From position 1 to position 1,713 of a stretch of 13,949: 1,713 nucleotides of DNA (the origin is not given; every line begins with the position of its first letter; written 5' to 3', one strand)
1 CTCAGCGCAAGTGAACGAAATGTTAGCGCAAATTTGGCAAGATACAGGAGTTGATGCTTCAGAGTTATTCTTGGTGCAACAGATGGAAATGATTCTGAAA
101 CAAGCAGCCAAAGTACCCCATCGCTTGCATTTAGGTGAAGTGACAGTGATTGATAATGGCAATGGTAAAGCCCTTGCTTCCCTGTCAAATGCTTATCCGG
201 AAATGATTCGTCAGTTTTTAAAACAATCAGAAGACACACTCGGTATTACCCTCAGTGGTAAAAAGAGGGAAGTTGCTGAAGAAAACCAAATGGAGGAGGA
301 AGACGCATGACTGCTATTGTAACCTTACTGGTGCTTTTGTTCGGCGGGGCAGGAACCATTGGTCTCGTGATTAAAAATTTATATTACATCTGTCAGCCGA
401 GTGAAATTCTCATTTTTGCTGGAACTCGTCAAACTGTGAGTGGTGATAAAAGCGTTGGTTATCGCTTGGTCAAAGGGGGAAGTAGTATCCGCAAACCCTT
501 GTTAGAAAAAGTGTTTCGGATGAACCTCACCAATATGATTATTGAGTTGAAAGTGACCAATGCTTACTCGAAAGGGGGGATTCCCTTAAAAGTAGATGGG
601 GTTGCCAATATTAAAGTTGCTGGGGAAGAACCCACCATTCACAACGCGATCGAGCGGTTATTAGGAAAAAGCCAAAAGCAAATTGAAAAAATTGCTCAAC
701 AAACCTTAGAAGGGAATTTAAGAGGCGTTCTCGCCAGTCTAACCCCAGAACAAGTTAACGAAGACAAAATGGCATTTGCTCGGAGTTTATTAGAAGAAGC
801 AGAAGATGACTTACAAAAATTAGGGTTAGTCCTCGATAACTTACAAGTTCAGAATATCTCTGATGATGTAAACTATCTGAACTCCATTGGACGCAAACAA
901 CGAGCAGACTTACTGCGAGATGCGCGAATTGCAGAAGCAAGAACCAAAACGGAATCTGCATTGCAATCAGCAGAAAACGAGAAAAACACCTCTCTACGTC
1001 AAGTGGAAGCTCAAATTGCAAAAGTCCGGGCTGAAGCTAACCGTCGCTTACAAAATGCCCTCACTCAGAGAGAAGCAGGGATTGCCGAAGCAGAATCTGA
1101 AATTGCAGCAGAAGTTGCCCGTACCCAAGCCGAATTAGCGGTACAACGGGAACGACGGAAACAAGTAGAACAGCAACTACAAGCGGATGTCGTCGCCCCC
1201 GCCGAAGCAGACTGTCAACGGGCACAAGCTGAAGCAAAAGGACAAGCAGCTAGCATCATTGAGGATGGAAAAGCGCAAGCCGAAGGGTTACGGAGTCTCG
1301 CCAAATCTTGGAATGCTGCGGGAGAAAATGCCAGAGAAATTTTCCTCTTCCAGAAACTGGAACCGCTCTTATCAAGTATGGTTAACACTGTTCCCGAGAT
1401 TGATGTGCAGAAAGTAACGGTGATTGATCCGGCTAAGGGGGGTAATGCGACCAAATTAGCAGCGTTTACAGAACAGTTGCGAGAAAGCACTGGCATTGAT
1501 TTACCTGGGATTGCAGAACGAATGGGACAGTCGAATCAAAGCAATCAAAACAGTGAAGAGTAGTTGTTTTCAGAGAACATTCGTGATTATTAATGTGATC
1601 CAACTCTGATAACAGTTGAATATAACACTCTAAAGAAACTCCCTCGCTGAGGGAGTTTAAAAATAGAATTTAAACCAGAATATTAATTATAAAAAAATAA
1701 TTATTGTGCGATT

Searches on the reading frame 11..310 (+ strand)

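Call 91: search_protein_families(library=pfam, proteins=[window:11-310:+], max_evalue=1)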
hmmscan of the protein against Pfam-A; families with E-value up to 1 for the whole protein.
window:11-310:+ (99 aa): 1 family
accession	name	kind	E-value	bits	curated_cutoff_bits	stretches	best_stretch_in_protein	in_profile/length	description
PF24061.1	LBD_receptor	-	0.12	11.8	27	1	55-94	8-47/193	Putative ionotropic receptor, ligand binding domain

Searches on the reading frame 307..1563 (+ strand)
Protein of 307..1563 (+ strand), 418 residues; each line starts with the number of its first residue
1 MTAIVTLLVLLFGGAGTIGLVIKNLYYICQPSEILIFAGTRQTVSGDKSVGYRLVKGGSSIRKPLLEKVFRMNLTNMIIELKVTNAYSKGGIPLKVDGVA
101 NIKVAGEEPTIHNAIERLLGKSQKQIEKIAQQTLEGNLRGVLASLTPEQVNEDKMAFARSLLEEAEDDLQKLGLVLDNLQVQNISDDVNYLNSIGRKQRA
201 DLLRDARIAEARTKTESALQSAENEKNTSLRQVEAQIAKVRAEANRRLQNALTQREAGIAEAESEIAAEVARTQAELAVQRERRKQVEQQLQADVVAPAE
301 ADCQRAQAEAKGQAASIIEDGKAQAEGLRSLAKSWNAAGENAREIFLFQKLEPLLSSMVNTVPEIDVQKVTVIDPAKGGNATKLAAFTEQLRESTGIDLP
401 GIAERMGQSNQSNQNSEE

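Call 6: search_protein_families(library=pfam, proteins=[window:307-1563:+], max_evalue=0.01)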
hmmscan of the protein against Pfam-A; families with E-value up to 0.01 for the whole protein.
window:307-1563:+ (418 aa): 1 family
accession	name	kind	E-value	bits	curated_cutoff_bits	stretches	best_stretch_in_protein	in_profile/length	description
PF01145.31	Band_7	-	5.1e-23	82.5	23.6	1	30-214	4-175/176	SPFH domain / Band 7 family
